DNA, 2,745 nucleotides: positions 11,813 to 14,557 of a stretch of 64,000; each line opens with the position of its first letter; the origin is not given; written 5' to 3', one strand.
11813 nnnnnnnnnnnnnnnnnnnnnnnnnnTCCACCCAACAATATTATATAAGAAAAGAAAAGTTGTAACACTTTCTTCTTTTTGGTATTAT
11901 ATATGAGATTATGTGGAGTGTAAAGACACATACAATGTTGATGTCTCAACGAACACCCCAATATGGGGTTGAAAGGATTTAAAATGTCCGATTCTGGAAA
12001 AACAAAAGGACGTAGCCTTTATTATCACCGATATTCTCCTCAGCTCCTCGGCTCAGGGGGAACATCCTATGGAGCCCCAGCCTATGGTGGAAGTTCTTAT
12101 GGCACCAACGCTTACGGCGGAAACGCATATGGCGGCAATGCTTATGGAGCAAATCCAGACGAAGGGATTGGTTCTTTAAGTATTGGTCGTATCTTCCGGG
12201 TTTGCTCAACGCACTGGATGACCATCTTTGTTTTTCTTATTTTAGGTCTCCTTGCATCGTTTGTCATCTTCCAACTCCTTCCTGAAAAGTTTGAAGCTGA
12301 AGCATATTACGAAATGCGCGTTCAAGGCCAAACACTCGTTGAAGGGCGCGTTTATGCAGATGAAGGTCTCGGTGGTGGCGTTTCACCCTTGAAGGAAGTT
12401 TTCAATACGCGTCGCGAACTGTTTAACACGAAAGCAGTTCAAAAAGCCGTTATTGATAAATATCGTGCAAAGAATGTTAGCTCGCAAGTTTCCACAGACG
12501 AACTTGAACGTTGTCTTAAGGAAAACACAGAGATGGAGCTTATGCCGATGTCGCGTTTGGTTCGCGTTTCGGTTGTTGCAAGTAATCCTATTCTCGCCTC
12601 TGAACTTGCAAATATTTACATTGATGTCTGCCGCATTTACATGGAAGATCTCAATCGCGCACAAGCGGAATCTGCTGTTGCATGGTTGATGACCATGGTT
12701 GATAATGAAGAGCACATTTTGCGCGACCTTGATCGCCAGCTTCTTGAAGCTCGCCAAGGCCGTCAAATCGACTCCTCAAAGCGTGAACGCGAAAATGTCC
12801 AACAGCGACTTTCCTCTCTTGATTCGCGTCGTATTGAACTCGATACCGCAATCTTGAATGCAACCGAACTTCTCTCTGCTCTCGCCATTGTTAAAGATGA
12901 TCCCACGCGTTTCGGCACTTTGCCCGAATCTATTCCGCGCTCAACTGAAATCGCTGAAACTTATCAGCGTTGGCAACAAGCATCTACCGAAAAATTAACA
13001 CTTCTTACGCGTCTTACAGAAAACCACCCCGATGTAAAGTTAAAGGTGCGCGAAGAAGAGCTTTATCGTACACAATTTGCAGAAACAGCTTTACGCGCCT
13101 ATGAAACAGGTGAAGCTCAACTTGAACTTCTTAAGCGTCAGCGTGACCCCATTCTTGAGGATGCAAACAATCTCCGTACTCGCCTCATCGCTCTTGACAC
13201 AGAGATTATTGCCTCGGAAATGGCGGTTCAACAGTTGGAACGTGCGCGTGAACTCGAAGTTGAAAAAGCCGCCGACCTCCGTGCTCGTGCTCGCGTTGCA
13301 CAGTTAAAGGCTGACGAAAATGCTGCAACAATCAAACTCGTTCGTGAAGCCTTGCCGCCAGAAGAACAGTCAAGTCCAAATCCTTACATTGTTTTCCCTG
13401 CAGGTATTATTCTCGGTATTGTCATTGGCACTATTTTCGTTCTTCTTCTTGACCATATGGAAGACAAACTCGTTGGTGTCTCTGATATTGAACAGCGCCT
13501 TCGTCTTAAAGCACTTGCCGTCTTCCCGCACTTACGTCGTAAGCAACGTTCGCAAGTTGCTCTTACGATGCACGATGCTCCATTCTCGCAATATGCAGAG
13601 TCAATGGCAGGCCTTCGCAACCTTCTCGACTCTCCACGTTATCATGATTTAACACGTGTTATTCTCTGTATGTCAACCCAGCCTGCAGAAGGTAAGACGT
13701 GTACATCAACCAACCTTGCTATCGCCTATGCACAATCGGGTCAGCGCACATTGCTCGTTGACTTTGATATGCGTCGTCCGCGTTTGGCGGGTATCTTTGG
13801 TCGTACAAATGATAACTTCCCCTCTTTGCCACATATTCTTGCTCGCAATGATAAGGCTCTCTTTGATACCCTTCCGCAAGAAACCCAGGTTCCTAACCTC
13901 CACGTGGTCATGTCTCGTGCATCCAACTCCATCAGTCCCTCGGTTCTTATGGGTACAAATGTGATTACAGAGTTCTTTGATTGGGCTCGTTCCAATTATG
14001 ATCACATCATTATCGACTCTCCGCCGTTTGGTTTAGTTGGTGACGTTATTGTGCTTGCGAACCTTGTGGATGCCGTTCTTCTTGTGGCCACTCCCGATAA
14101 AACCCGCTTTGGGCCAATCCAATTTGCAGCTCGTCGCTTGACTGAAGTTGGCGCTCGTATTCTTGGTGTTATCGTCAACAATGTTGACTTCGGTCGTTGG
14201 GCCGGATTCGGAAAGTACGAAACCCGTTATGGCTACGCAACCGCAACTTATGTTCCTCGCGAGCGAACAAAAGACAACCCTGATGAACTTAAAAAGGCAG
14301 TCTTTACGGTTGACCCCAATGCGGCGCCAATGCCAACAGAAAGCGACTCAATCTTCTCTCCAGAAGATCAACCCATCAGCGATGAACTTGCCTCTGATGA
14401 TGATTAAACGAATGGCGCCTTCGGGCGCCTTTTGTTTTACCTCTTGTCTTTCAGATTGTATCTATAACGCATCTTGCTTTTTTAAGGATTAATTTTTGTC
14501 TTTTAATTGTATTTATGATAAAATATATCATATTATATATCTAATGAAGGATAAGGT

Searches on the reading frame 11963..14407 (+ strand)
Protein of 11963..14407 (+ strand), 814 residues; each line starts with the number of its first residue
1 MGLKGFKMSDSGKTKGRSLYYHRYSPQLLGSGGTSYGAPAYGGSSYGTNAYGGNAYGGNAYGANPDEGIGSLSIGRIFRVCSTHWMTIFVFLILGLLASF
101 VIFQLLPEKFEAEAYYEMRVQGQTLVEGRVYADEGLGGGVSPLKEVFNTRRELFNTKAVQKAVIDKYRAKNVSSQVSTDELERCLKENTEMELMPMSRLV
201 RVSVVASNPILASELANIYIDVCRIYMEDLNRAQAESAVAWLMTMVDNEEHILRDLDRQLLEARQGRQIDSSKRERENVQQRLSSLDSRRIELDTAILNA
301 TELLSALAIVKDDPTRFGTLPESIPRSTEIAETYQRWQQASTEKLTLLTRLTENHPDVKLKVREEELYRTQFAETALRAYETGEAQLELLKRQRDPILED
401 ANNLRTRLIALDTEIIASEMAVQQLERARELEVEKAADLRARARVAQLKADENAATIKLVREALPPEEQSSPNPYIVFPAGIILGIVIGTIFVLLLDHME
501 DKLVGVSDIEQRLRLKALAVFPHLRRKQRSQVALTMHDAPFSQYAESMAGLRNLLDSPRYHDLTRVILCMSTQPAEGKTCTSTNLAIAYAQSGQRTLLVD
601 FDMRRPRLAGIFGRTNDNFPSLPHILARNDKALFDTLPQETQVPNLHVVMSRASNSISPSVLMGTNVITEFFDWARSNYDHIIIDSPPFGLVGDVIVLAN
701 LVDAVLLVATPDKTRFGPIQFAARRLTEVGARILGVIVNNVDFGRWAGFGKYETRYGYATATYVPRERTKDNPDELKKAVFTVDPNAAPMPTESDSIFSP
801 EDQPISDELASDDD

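Call 77: search_protein_families(library=pfam, proteins=[window:11963-14407:+], max_evalue=0.01)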
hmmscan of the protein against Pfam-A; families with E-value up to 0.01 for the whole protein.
window:11963-14407:+ (814 aa): 5 families
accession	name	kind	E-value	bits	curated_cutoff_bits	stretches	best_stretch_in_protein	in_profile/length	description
PF13614.12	AAA_31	-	3.8e-12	46.9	27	1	567-689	4-128/177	AAA domain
PF10609.15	ParA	-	1.7e-09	37.9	27.1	1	564-739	3-173/246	NUBPL iron-transfer P-loop NTPase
PF01656.29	CbiA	-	2e-06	28.2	25.4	1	575-741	9-83/125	CobQ/CobB/MinD/ParA nucleotide binding domain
PF02706.20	Wzz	-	0.00032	21.4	25.5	1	72-166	3-90/91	Chain length determinant protein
PF24627.1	PUMA_CC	-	0.004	17.6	30.1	0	234-290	12-73/74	PUMA coiled-coil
